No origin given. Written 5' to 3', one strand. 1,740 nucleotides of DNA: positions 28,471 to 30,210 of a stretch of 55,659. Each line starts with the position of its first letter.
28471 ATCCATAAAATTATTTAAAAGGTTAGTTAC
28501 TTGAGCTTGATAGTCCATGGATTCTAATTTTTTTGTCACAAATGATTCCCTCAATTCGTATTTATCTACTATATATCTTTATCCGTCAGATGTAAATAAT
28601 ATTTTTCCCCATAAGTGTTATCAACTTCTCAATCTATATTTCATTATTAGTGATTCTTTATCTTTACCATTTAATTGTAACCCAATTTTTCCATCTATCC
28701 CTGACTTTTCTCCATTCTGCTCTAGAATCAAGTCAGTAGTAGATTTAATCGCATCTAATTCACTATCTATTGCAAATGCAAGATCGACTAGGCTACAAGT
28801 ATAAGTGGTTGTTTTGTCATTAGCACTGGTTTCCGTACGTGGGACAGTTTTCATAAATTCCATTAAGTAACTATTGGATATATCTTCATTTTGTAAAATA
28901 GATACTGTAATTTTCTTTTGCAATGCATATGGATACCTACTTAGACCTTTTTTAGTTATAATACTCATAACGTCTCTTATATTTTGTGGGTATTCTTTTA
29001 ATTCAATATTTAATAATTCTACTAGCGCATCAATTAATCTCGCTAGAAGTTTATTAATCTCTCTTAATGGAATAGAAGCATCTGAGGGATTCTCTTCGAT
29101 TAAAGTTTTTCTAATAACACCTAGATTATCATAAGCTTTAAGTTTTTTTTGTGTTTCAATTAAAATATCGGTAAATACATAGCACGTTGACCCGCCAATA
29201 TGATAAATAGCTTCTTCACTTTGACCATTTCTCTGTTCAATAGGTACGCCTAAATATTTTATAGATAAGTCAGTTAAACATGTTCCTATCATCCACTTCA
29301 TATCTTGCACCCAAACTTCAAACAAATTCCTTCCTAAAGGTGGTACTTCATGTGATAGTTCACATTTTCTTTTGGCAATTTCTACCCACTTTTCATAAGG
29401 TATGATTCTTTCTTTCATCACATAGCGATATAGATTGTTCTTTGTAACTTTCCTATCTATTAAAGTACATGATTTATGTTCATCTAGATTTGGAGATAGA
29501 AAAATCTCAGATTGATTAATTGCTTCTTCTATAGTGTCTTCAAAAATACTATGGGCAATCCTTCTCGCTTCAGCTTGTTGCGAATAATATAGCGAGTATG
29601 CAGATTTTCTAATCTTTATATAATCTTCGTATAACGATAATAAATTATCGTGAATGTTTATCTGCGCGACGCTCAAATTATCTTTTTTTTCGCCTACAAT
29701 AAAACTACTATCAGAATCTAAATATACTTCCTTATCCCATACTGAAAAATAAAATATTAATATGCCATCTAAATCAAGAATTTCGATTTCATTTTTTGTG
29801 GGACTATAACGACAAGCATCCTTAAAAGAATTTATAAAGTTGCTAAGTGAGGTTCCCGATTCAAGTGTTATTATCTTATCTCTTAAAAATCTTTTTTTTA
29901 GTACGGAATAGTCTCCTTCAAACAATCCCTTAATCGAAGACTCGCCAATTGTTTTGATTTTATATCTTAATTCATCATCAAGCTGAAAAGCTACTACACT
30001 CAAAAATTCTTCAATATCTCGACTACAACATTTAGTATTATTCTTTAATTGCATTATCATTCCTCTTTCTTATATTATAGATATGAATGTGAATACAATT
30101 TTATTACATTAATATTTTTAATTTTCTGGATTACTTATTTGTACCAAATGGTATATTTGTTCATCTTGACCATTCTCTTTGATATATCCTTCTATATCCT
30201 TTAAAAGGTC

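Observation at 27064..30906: Autonomous three-gene cassette of domain-less proteins wedged into the conserved spoIIP-yqxA / lepA-hemW block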

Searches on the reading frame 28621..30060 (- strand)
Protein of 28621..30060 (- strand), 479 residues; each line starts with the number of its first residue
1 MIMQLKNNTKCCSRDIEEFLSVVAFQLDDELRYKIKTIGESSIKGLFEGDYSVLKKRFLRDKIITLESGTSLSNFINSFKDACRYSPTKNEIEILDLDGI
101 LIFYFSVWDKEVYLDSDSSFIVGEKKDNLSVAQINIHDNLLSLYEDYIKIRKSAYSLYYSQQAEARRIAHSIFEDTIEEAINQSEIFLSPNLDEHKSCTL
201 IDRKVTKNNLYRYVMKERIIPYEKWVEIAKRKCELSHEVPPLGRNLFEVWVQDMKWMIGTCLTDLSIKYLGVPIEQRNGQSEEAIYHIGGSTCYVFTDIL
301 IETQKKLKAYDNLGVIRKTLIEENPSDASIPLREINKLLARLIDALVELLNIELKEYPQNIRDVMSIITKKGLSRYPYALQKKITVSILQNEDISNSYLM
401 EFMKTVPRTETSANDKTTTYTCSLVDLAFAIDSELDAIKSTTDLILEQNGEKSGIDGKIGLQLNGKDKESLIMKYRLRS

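Call 3: search_protein_families(library=pfam, proteins=[window:28621-30060:-], max_evalue=1)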
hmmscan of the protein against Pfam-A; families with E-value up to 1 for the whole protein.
window:28621-30060:- (479 aa): 0 families

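Call 4: search_protein_families(library=padloc, proteins=[window:28621-30060:-], max_evalue=1)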
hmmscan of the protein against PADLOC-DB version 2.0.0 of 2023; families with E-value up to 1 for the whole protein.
window:28621-30060:- (479 aa): 0 families

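Call 5: search_protein_families(library=ncbifam, proteins=[window:28621-30060:-], max_evalue=1)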
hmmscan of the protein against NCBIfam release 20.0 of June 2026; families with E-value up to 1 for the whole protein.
window:28621-30060:- (479 aa): 1 family
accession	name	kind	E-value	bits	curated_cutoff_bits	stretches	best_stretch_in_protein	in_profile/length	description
NF005606.0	PRK07352.1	equivalog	0.063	13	137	1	161-206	125-170/175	F0F1 ATP synthase subunit B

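Call 6: search_protein_families(library=phrogs, proteins=[window:28621-30060:-], max_evalue=1)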
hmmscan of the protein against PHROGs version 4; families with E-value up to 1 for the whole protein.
window:28621-30060:- (479 aa): 2 families
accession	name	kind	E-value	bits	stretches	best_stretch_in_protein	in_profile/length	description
phrog_13224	-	unknown function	0.2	12.9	1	115-199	39-118/121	-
phrog_7197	-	unknown function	0.96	10.8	0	304-323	37-56/59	-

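Call 10: find_homologous_proteins(query=window:28621-30060:-)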
Query window:28621-30060:- (479 aa): 1 proteins with E <= 0.001 among 8000 candidates.
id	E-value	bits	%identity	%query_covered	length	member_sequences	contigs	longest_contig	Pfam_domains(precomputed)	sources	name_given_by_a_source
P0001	0.0e+0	1051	100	100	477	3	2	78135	-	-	-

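Call 12: find_encoding_contigs(protein=P0001, flank=10000, max_places=6)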
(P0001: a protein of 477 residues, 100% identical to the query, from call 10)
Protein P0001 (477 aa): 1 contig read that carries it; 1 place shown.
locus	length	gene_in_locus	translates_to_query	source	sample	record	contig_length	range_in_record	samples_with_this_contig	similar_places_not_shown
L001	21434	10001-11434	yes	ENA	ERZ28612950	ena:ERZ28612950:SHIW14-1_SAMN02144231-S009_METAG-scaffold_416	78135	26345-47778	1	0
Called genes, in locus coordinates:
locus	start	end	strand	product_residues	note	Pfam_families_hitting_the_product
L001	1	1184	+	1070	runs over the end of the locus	-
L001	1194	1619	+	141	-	-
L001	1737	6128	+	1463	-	-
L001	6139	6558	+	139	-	-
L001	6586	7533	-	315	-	PF01841:Transglut_core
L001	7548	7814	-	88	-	PF01649:Ribosomal_S20p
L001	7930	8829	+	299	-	PF07454:SpoIIP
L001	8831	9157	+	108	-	-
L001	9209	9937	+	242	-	-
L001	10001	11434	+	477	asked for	-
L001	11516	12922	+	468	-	-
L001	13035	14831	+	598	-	PF00009:GTP_EFTU, PF03144:GTP_EFTU_D2, PF00679:EFG_C, PF06421:LepA_C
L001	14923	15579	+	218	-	-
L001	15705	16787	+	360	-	PF04055:Radical_SAM, PF06969:HemN_C (weak)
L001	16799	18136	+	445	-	PF12733:Cadherin-like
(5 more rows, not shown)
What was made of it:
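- Checked: An independent gene call on the same locus gave 242/477/468 aa (call 12).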

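Call 16: search_solved_structures(query=A1, max_evalue=10)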
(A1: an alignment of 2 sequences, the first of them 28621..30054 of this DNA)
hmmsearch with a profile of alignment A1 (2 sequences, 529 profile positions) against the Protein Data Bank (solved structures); distinct sequences matched with E-value up to 10: 0.

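Call 30: search_protein_representatives(alignment_id=A1)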
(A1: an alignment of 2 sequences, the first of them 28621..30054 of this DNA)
Query: 2 sequences, 529 profile positions. Proteins with E-value up to 0.001 (for the whole library): 5; up to 1e-10: 3; up to 1e-30: 3. The best 5 are listed.
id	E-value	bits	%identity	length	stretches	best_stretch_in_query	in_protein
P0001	5.8e-254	860.3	-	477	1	1-525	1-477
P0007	7.1e-249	843.5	-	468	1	6-529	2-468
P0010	2.3e-43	165.3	-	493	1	8-526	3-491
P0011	4.5e-09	52.2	-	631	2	13-221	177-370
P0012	9.6e-05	37.9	-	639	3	135-319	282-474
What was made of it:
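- An exhaustive profile search of 1.84e9 representative proteins found only P0010, P0011 and P0012 besides B and C (call 30).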

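Call 32: find_encoding_contigs(protein=P0010, flank=10000)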
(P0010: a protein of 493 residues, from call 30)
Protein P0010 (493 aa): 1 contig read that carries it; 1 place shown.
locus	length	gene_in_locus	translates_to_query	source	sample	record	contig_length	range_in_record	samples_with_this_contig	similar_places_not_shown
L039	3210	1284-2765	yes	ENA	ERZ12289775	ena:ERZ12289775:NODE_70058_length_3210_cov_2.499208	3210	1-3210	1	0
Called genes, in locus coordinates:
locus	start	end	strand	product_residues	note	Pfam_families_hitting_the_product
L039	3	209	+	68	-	?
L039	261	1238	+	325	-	-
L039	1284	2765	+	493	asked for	-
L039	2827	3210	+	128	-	?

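Call 33: find_encoding_contigs(protein=P0011, flank=10000)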
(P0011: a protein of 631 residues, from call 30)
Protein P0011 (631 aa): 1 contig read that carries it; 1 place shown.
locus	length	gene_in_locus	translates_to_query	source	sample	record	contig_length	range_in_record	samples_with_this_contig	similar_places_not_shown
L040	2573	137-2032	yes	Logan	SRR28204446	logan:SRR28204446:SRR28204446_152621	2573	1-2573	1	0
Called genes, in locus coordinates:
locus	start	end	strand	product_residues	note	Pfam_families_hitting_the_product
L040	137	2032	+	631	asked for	-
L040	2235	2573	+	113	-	?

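Call 34: find_encoding_contigs(protein=P0012, flank=10000)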
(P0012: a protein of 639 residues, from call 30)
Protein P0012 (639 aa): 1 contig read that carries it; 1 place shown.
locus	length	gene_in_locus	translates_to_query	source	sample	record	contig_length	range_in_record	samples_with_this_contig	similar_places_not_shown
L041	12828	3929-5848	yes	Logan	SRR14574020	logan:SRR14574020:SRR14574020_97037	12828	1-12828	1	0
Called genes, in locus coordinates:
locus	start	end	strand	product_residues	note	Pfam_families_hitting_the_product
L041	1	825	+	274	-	?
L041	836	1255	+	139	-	-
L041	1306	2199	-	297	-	PF01841:Transglut_core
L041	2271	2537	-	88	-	PF01649:Ribosomal_S20p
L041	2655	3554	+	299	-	PF07454:SpoIIP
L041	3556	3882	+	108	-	-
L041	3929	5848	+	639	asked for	-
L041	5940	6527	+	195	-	-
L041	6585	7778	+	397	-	-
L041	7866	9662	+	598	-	PF00009:GTP_EFTU, PF03144:GTP_EFTU_D2, PF00679:EFG_C, PF06421:LepA_C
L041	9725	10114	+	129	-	PF02661:Fic (weak)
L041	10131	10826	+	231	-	PF00149:Metallophos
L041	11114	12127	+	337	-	PF13310:Virulence_RhuM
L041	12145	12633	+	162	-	PF18306:LDcluster4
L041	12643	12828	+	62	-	?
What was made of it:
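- On Variable chromosomal hotspot / defence island: Fic, RhuM and LDcluster4 lie outside the interval in L041 (call 34).
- Closest known: Chromosomal variable hotspots or 'defence islands' between conserved core genes. Same: Conflict-type genes (Fic, RhuM, LDcluster4) lie nearby in L041 (call 34).
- L041 has Fic, RhuM and LDcluster4 genes just after lepA (call 34).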

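Call 63: find_encoding_contigs(protein=P0003, flank=10000)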
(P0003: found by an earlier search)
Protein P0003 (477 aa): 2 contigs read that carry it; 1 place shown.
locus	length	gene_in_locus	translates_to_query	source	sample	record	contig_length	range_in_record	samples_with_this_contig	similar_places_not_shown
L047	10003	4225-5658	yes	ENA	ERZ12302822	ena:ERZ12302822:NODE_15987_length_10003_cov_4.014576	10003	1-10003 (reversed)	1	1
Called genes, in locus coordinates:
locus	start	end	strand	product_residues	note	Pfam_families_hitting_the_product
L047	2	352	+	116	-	?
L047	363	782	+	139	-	-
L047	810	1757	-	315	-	PF01841:Transglut_core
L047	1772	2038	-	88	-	PF01649:Ribosomal_S20p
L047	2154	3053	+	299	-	PF07454:SpoIIP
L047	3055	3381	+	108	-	-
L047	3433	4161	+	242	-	-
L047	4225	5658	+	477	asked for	-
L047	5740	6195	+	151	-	-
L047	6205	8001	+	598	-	PF00009:GTP_EFTU, PF03144:GTP_EFTU_D2, PF00679:EFG_C, PF06421:LepA_C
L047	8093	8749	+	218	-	-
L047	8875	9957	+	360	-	PF04055:Radical_SAM, PF06969:HemN_C (weak)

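Call 74: search_protein_families(library=pfam, proteins=[P0010, P0011, P0012, L039:261-1238:+], max_evalue=0.1)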
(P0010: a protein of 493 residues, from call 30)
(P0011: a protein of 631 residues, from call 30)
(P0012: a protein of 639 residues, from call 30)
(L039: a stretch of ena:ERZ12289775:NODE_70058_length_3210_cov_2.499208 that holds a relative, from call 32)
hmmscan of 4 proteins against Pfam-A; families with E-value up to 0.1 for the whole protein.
P0010 (493 aa): 0 families

P0011 (631 aa): 0 families

P0012 (639 aa): 1 family
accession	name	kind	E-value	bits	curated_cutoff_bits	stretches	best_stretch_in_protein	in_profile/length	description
PF00705.23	PCNA_N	-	0.06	13.5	20.3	0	141-200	49-108/127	Proliferating cell nuclear antigen, N-terminal domain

L039:261-1238:+ (325 aa): 1 family
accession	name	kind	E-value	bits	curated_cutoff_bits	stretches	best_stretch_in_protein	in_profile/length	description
PF17216.9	Rrp44_CSD1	-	0.027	14.6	22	1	88-171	46-131/148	Rrp44-like cold shock domain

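Call 75: search_protein_families(library=padloc, proteins=[P0010, P0011, P0012, L039:261-1238:+], max_evalue=0.1)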
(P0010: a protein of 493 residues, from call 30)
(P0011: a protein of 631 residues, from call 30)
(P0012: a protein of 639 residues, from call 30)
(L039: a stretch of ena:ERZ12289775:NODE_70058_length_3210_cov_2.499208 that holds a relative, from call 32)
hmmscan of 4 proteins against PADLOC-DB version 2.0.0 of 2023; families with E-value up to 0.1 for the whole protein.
P0010 (493 aa): 0 families

P0011 (631 aa): 0 families

P0012 (639 aa): 0 families

L039:261-1238:+ (325 aa): 0 families

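Call 86: search_solved_structures(query=A3, max_evalue=10)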
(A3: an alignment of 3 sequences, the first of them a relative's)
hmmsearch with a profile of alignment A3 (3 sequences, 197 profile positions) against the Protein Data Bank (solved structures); distinct sequences matched with E-value up to 10: 1.
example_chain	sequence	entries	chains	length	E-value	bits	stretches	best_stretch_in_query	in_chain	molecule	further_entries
8i7o_A2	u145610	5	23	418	0.075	15.8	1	40-157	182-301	Tektin-1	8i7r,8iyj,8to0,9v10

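Call 89: search_dna_similar(query=window:28621-30054:-, collection=phages, mode=protein, max_evalue=0.01, max_rows=10)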
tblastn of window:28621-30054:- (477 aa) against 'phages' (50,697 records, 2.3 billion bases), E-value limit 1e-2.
No match.

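Call 98: find_related_loci(query=window:28621-30054:-, collection=viral_contigs, flank=5000)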
Query window:28621-30054:- (477 aa) in viral_contigs; peptide patterns used: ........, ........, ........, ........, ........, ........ (x = any residue, [..] = any of these).
8 stretches matched a pattern, but none encodes a relative of the query by tblastn (E <= 1e-3).

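Call 108: list_cluster_members(proteins=[P0010, P0011, P0012, P0013, P0014, L042:3928-5763:+, L039:261-1238:+])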
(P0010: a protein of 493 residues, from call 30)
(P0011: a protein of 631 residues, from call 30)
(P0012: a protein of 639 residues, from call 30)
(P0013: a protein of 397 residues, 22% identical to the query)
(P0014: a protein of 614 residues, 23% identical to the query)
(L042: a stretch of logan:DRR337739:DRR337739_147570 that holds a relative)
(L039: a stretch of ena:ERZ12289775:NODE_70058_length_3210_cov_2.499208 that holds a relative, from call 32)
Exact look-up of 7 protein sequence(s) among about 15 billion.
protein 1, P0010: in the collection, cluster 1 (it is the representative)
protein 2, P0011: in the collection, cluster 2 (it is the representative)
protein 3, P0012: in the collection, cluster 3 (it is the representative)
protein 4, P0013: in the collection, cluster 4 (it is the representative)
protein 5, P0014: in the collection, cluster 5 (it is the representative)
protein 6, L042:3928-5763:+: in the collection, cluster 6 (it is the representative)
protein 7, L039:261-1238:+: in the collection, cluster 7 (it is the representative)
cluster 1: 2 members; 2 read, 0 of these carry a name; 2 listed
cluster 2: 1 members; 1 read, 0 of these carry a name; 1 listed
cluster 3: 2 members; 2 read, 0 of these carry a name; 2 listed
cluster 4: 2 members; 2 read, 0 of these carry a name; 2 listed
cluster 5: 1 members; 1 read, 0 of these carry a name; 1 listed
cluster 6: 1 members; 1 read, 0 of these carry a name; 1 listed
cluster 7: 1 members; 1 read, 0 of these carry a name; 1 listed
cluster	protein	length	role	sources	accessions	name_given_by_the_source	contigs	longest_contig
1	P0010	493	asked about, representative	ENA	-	-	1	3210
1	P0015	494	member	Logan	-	-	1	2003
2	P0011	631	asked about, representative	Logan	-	-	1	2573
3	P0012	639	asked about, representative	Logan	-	-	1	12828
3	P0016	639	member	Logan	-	-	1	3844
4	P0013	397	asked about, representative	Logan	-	-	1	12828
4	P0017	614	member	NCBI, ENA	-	-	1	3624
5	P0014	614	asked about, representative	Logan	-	-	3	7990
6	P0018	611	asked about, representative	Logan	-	-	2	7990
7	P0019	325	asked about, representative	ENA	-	-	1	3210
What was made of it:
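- Taxonomic range is very narrow (calls 30, 108).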

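Call 109: find_encoding_contigs(protein=P0017, flank=10000)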
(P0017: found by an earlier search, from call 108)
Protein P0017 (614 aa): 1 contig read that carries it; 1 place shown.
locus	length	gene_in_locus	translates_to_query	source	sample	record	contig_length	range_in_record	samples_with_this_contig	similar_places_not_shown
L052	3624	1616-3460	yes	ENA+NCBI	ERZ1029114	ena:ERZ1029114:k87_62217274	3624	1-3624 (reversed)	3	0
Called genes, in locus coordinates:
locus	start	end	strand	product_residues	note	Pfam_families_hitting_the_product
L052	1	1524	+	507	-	?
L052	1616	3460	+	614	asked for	-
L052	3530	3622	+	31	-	?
